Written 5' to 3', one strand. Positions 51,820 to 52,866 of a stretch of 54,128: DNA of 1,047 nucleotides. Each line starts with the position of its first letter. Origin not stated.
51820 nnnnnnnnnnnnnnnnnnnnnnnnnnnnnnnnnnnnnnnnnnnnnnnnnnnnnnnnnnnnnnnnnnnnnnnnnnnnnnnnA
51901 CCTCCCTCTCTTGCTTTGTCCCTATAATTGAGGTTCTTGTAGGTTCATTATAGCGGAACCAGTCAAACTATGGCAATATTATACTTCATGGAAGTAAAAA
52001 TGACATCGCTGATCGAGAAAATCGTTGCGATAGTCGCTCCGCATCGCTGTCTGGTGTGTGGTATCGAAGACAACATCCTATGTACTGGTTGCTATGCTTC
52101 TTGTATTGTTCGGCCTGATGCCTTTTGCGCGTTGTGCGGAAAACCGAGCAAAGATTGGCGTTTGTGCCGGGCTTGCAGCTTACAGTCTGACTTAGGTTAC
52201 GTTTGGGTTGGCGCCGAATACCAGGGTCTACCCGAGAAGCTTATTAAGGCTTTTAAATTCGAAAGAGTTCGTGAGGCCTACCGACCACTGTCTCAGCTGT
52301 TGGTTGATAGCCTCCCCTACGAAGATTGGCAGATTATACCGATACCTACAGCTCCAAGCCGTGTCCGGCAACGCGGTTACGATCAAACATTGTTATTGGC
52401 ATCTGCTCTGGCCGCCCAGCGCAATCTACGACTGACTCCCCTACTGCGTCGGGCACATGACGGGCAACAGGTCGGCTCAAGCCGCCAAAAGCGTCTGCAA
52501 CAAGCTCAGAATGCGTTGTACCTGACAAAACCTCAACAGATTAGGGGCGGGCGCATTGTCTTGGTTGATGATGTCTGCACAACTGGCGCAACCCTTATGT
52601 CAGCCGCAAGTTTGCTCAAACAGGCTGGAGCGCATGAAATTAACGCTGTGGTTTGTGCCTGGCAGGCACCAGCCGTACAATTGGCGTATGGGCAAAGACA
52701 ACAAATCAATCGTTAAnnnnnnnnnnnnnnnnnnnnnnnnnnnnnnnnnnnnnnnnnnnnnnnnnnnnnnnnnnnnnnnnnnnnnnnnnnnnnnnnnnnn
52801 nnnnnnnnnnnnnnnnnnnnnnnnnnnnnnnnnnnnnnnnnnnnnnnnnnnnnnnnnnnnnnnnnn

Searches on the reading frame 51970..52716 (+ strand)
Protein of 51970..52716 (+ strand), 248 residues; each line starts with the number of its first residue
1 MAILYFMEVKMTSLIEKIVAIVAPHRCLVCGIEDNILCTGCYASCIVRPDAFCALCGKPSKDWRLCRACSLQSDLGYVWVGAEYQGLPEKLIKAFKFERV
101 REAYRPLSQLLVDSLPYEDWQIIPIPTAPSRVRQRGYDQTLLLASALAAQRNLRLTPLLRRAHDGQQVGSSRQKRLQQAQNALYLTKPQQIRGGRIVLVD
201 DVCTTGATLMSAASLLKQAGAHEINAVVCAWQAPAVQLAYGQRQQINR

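Call 11: search_protein_families(library=pfam, proteins=[window:51970-52716:+], max_evalue=0.001)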
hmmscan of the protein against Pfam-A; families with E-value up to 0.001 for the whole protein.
window:51970-52716:+ (248 aa): 3 families
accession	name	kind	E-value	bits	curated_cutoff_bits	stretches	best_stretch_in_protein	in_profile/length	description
PF00156.33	Pribosyltran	-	1.1e-10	41.5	26.3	1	141-229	41-123/158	Phosphoribosyl transferase domain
PF18912.6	DZR_2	-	1.3e-06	28.6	27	1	19-70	2-56/56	Double zinc ribbon domain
PF14681.12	UPRTase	-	1.9e-05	24.7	27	1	168-229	96-156/206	Uracil phosphoribosyltransferase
